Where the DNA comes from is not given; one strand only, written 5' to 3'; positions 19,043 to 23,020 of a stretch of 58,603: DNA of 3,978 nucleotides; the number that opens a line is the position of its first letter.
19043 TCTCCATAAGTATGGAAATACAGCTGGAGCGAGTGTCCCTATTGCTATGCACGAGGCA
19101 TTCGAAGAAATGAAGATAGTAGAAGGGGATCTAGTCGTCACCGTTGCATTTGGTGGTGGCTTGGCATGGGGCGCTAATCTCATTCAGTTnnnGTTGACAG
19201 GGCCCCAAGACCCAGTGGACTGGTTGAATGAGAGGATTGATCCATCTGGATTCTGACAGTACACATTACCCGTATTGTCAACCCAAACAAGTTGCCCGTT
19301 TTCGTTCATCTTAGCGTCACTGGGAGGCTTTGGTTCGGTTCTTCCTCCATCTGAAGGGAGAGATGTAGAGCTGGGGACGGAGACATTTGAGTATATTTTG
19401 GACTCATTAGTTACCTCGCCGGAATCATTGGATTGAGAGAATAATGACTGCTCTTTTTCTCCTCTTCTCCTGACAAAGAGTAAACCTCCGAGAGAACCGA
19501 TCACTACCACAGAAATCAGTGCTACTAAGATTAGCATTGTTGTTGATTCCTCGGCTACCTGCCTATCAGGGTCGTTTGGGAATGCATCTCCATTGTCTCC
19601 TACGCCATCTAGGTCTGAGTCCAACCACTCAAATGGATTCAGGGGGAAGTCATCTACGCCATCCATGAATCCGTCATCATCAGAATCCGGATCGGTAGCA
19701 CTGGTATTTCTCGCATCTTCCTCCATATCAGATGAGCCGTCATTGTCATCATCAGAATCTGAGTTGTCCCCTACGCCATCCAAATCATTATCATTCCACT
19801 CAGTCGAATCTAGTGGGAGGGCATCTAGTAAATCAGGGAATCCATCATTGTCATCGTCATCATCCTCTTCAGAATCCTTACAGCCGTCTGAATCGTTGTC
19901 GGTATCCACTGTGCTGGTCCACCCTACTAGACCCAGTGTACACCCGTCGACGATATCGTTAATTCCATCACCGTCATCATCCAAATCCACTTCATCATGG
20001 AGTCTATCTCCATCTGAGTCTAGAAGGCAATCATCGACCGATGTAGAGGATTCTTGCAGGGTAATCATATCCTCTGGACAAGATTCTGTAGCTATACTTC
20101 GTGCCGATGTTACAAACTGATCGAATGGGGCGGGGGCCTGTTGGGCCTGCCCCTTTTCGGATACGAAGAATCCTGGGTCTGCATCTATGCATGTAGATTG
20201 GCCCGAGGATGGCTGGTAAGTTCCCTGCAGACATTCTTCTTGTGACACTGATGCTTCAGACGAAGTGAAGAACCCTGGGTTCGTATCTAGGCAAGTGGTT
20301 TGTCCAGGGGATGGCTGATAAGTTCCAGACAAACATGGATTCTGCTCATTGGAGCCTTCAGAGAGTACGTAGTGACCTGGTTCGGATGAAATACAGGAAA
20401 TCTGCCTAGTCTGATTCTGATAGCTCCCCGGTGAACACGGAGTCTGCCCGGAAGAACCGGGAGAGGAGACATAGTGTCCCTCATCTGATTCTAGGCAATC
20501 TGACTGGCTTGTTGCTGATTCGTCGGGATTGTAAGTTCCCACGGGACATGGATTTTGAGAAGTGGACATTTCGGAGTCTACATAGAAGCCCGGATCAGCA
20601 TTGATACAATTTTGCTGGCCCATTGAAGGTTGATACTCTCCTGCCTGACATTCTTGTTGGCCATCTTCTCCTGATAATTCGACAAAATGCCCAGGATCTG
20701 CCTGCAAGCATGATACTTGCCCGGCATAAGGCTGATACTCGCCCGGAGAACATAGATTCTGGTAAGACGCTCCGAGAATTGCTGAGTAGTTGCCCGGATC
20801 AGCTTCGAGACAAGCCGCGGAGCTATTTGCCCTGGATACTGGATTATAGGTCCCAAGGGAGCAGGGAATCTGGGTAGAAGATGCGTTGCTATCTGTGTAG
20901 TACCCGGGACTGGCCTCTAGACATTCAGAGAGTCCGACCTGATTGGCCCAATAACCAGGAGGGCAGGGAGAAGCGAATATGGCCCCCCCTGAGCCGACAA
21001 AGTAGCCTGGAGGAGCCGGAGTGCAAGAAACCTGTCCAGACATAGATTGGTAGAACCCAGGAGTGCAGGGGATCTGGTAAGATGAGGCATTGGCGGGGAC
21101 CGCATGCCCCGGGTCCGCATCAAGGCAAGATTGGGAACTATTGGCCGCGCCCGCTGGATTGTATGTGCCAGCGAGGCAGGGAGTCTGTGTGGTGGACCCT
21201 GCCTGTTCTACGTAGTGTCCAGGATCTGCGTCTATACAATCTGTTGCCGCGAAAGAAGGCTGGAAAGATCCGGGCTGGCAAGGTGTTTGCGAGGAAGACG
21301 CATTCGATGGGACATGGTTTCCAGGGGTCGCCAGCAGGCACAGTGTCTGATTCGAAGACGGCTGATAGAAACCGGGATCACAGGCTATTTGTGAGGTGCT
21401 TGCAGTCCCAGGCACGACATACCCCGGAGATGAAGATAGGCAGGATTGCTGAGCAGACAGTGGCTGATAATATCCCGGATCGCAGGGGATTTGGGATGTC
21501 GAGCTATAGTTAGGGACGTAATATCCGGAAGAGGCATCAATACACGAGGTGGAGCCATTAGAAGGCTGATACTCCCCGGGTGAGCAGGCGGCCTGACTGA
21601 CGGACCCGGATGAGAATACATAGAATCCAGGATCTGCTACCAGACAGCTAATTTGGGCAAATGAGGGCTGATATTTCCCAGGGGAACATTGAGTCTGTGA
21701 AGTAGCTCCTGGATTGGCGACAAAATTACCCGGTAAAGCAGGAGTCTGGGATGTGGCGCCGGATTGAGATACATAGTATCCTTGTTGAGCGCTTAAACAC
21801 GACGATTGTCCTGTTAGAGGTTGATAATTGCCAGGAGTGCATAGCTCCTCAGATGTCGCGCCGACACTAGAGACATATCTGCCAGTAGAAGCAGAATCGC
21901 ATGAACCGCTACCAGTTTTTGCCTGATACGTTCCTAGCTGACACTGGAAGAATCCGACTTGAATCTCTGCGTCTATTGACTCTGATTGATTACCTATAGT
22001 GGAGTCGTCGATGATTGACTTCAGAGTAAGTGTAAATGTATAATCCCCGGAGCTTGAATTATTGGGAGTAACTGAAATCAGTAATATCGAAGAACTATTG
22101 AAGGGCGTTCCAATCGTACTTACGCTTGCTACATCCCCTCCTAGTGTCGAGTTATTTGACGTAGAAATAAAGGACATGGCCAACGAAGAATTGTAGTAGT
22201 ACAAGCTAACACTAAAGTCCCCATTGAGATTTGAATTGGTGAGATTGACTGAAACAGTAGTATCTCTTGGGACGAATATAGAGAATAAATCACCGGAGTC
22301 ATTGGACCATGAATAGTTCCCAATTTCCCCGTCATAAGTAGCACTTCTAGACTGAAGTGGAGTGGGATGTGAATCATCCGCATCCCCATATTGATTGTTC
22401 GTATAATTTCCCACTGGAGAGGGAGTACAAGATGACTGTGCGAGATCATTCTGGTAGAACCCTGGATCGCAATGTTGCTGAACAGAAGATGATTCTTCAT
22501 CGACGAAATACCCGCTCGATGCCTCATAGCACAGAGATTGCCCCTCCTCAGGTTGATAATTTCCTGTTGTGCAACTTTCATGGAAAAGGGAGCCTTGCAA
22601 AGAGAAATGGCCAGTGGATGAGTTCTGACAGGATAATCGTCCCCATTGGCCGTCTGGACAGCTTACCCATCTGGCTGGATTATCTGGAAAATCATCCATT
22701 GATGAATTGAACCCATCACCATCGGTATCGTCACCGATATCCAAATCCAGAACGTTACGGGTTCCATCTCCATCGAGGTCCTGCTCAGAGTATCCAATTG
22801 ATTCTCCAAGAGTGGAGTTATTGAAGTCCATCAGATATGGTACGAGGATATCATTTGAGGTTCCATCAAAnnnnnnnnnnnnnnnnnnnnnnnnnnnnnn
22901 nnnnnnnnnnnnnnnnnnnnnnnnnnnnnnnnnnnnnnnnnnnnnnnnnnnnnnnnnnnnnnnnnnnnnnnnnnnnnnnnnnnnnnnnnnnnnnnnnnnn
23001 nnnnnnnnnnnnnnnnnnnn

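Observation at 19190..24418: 1742-aa mosaic surface protein assembled from eukaryote-like adhesion and signalling modules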

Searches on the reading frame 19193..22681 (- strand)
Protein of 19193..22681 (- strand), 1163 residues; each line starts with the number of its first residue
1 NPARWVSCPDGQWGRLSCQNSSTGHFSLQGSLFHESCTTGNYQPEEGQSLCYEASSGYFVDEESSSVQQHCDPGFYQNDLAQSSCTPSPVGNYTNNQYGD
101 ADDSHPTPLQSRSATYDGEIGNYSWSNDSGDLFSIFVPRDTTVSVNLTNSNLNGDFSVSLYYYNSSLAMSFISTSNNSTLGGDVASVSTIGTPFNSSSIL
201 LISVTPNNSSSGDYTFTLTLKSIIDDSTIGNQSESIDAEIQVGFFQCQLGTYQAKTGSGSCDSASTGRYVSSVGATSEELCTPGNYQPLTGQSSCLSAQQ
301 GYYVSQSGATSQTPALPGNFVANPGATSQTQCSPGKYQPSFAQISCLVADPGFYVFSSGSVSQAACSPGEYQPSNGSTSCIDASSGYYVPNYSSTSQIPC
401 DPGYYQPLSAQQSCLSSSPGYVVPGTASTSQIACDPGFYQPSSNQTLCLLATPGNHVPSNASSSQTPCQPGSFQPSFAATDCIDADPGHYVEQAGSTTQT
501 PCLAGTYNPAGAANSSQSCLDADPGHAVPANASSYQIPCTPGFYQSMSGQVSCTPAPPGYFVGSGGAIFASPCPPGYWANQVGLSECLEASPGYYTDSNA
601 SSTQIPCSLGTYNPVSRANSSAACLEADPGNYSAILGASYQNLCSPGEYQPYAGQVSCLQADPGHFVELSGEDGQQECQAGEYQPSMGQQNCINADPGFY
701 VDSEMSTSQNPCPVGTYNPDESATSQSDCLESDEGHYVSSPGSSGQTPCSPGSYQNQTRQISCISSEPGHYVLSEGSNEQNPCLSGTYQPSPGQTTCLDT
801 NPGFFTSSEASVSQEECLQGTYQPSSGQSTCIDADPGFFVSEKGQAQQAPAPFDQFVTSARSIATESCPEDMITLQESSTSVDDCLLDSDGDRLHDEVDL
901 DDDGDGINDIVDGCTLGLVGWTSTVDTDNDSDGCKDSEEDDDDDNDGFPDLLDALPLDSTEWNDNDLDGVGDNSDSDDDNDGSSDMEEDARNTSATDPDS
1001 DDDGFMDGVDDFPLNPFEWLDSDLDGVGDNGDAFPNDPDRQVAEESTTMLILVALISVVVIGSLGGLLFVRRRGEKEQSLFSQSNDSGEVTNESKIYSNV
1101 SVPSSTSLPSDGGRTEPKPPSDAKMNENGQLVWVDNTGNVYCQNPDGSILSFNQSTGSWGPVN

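Call 68: predict_structure(alignment_id=A3)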
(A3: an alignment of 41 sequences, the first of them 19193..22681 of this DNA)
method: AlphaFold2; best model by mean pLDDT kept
length: 1163 residues; sequences in the alignment: 41
mean_pLDDT: 76.9   pTM: 0.36
mean pLDDT of the five models: 76.9, 76.0, 73.5, 72.0, 70.1
residues with pLDDT >= 90: 217; 70-90: 677; 50-70: 96; < 50: 173
segments of 3 or more residues with pLDDT < 50: 1-17, 895-897, 899-901, 906-913, 915-923, 935-967, 969-975, 1010-1018, 1020-1022, 1026-1044, 1046-1048, 1065-1115
pLDDT, mean of each block of 10 residues (from residue 1): 33 47 82 84 89 94 94 92 94 82 86 92 70 90 91 86 77 90 89 81 88 92 87 89 88 91 91 90 90 89 89 89 88 85 85 83 84 82 82 80 78 81 78 82 76 81 83 84 86 83 86 84 87 86 85 87 83 88 86 87 86 87 86 85 87 84 84 85 83 86 85 86 86 86 85 84 87 85 89 87 89 91 89 92 91 90 89 81 77 51 48 41 48 49 45 40 41 51 65 64 54 43 45 39 46 59 45 29 27 28 32 52 79 83 86 76 69
secondary structure, 60 per line:
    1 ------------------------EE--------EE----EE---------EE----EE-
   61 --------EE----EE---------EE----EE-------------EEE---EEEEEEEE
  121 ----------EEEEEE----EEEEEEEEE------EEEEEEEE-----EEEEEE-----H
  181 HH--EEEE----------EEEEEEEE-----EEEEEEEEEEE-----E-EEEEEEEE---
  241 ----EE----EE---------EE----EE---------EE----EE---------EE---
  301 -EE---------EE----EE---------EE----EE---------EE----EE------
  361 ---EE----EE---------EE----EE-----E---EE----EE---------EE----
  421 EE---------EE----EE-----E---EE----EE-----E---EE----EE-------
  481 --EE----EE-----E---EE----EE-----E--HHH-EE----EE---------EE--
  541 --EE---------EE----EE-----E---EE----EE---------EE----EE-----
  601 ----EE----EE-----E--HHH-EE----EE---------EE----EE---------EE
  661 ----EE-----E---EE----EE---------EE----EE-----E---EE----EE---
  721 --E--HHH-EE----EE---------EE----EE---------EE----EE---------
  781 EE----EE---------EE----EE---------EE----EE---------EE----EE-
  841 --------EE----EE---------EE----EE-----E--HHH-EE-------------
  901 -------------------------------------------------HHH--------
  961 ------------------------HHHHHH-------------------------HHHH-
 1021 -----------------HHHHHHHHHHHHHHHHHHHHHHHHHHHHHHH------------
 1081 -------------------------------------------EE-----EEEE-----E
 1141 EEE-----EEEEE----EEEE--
elements in order (helices of 4 or more, strands of 3 or more residues): E107-109 E113-120 E131-136 E141-149 E156-163 E169-174 E185-188 E199-206 E212-222 E230-237 H985-990 H1016-1019 H1038-1068 E1131-1134 E1140-1143 E1149-1153 E1158-1161

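Call 72: fold_search(model_id=the predicted structure, library=pdb)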
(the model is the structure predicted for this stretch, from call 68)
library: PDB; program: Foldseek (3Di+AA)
matches with E <= 10: 1596; with E <= 0.001: 28
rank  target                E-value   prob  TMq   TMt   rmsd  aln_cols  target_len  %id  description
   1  8wa2_A                1.9e-26  1.00  0.12  0.08  61.8       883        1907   18  cryo-EM structure of native mastigonemes isolated from Chlamydomonas reinhardtii at 3.0 angstrom resolution (released 2024-04-10)
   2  9b4h_A                3.7e-26  1.00  0.13  0.08  63.5       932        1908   17  Chlamydomonas reinhardtii mastigoneme filament (released 2024-04-10)
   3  8wa2_E                8.2e-25  1.00  0.13  0.11  63.5       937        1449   17  cryo-EM structure of native mastigonemes isolated from Chlamydomonas reinhardtii at 3.0 angstrom resolution (released 2024-04-10)
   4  8wa2_F                1.1e-24  1.00  0.10  0.08  68.5       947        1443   18  cryo-EM structure of native mastigonemes isolated from Chlamydomonas reinhardtii at 3.0 angstrom resolution (released 2024-04-10)
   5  8tx1                  6.2e-21  1.00  0.14  0.10  62.7       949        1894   16  Characterization of the Chlamydomonas Flagellar Mastigoneme Filament Structure at 3.6A (released 2023-10-25)
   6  8wa2_D                6.0e-11  1.00  0.08  0.06  30.7       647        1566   16  cryo-EM structure of native mastigonemes isolated from Chlamydomonas reinhardtii at 3.0 angstrom resolution (released 2024-04-10)
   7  8wa2_C                3.5e-10  1.00  0.06  0.05  31.8       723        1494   14  cryo-EM structure of native mastigonemes isolated from Chlamydomonas reinhardtii at 3.0 angstrom resolution (released 2024-04-10)
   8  9vqm_B                6.3e-10  1.00  0.08  0.11  32.4       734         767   13  Cryo-EM structure of Elapor1WT in tetrameric form (released 2025-07-23)
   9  9vqm_A                1.1e-09  1.00  0.08  0.10  32.3       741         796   14  Cryo-EM structure of Elapor1WT in tetrameric form (released 2025-07-23)
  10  9vqm_D                1.8e-09  1.00  0.08  0.11  25.9       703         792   13  Cryo-EM structure of Elapor1WT in tetrameric form (released 2025-07-23)
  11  9vqm_C                2.0e-09  1.00  0.08  0.10  33.1       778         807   13  Cryo-EM structure of Elapor1WT in tetrameric form (released 2025-07-23)
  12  9vql_B                4.6e-08  1.00  0.08  0.10  27.6       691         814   14  Cryo-EM structure of the dimeric Elapor1 mutant (released 2025-07-23)
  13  9vql_A                1.5e-07  0.99  0.07  0.09  25.7       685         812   13  Cryo-EM structure of the dimeric Elapor1 mutant (released 2025-07-23)
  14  4m4p_A                2.6e-05  1.00  0.08  0.15  17.1       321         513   12  Crystal structure of EPHA4 ectodomain (released 2013-10-30)
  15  4bkf_A                2.9e-05  1.00  0.07  0.14  17.9       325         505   12  crystal structure of the human EphA4 ectodomain in complex with human ephrinB3 (released 2013-07-03)
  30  4hpk_B                1.9e-03  1.00  0.08  0.61   4.8       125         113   18  Crystal structure of Clostridium histolyticum colg collagenase collagen-binding domain 3B at 1.35 Angstrom resolution  (released 2012-12-12)
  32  1nqd_B                2.4e-03  1.00  0.08  0.59   4.3       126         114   17  CRYSTAL STRUCTURE OF CLOSTRIDIUM HISTOLYTICUM COLG COLLAGENASE COLLAGEN-BINDING DOMAIN 3B AT 1.65 ANGSTROM RESOLUTION  (released 2003-04-15)
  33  2o8o_A                2.5e-03  1.00  0.08  0.63   4.2       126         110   17  Crystal structure of Clostridium histolyticum colg collagenase collagen-binding domain 3B at 1.35 Angstrom resolution  (released 2007-12-11)
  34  5sv5                  3.4e-03  1.00  0.08  0.67   5.4       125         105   14  1.0 Angstrom Crystal Structure of pre-Peptidase C-terminal Domain of Collagenase from Bacillus anthracis. (released 2016-08-17)
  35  1nqj_A                3.7e-03  1.00  0.07  0.66   3.4       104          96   18  CRYSTAL STRUCTURE OF CLOSTRIDIUM HISTOLYTICUM COLG COLLAGENASE COLLAGEN-BINDING DOMAIN 3B AT 1.0 ANGSTROM RESOLUTION I (released 2003-04-15)
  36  1nqd_A                3.7e-03  1.00  0.08  0.68   4.4       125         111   16  CRYSTAL STRUCTURE OF CLOSTRIDIUM HISTOLYTICUM COLG COLLAGENASE COLLAGEN-BINDING DOMAIN 3B AT 1.65 ANGSTROM RESOLUTION  (released 2003-04-15)
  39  1nqj_B                9.1e-03  1.00  0.08  0.68   3.1       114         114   16  CRYSTAL STRUCTURE OF CLOSTRIDIUM HISTOLYTICUM COLG COLLAGENASE COLLAGEN-BINDING DOMAIN 3B AT 1.0 ANGSTROM RESOLUTION I (released 2003-04-15)
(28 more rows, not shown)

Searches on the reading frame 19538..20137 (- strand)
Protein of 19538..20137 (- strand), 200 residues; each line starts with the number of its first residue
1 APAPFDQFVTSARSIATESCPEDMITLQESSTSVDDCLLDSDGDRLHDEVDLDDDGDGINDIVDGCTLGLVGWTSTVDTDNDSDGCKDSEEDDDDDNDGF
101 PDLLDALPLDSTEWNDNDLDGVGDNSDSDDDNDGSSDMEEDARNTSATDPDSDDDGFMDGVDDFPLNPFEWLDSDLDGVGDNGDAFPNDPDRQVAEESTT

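Call 6: search_protein_families(library=pfam, proteins=[window:19538-20137:-], max_evalue=10)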
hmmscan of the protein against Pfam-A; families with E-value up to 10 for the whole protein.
seq(200 aa): 1 family
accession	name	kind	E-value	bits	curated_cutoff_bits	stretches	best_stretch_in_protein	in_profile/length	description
PF07699.19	Ephrin_rec_like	-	0.19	11.9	23.1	1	12-37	23-48/48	Tyrosine-protein kinase ephrin type A/B receptor-like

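Call 33: search_solved_structures(query=window:19547-20080:-, max_evalue=10, show_alignments=3)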
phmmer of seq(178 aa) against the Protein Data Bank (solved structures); distinct sequences matched with E-value up to 10: 3.
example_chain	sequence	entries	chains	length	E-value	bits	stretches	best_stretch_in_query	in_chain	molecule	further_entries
9n2d_D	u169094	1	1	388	0.036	17.7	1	60-126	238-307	Bam M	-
2rhp_A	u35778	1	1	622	1.5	12.4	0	29-140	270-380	Thrombospondin-2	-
1yo8_A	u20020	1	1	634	1.8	12.2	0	29-139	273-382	thrombospondin-2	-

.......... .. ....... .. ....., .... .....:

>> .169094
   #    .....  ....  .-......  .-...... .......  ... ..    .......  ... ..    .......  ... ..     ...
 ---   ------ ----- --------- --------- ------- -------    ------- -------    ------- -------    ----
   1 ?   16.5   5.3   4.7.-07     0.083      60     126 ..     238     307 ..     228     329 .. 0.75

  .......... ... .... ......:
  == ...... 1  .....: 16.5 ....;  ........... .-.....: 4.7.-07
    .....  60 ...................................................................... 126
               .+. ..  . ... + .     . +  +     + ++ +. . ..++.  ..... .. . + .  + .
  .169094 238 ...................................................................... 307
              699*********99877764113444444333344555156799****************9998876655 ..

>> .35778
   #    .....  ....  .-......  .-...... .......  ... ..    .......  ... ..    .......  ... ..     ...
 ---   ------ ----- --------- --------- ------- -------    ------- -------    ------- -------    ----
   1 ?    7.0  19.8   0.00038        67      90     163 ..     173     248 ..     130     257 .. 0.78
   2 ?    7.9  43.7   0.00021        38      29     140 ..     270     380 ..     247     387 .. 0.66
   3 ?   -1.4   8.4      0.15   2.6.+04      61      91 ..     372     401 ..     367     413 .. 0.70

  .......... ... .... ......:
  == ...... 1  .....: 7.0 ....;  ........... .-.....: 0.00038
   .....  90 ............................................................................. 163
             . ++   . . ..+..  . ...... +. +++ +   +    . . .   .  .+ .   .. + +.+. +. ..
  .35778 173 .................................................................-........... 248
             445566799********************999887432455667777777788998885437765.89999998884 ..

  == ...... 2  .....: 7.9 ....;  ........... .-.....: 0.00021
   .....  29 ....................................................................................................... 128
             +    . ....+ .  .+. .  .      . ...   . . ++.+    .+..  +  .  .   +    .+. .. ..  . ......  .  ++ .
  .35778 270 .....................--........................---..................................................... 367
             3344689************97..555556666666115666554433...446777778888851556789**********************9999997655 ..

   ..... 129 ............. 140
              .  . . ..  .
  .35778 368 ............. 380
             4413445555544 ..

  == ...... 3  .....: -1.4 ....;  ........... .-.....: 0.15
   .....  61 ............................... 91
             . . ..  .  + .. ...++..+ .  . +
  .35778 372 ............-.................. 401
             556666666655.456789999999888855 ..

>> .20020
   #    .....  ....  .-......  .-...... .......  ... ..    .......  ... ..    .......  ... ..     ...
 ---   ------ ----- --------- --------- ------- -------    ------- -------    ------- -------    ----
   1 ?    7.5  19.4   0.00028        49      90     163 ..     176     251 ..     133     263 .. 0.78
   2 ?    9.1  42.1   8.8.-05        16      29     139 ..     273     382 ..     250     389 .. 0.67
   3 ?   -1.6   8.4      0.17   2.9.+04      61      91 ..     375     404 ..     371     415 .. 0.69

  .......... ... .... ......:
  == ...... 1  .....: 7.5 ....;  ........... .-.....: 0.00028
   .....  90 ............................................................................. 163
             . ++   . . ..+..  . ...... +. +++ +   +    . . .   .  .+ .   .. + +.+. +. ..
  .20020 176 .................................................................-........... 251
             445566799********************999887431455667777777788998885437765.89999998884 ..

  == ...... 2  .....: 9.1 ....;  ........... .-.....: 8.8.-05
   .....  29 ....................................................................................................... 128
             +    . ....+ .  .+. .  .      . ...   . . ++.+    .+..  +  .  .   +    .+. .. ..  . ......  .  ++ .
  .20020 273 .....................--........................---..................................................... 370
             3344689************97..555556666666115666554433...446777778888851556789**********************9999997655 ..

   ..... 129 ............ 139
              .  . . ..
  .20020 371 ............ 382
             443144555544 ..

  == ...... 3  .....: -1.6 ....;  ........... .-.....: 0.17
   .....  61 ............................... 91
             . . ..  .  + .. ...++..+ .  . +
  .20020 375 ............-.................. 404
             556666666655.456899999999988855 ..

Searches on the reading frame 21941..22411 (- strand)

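Call 6: search_protein_families(library=pfam, proteins=[window:21941-22411:-], max_evalue=10)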
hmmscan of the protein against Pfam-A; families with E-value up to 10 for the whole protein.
seq(157 aa): 2 families
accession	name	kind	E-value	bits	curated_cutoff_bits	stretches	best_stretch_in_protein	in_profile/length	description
PF22352.2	K319L-like_PKD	-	0.0037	17.7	27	1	22-59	19-56/84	K319L-like, PKD domain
PF04151.21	PPC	-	4.8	8.6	25.9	1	41-127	3-67/70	Bacterial pre-peptidase C-terminal domain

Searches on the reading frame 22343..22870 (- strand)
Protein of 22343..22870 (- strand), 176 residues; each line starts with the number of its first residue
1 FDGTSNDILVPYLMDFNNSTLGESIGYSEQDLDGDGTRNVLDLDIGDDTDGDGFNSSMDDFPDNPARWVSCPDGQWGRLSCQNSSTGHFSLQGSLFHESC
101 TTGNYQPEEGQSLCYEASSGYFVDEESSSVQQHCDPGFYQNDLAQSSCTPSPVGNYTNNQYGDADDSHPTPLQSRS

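Call 6: search_protein_families(library=pfam, proteins=[window:22343-22870:-], max_evalue=10)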
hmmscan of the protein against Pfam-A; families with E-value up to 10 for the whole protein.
seq(176 aa): 1 family
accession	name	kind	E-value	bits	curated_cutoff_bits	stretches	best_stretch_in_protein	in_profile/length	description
PF07699.19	Ephrin_rec_like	-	1e-05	25.7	23.1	2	132-158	12-38/48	Tyrosine-protein kinase ephrin type A/B receptor-like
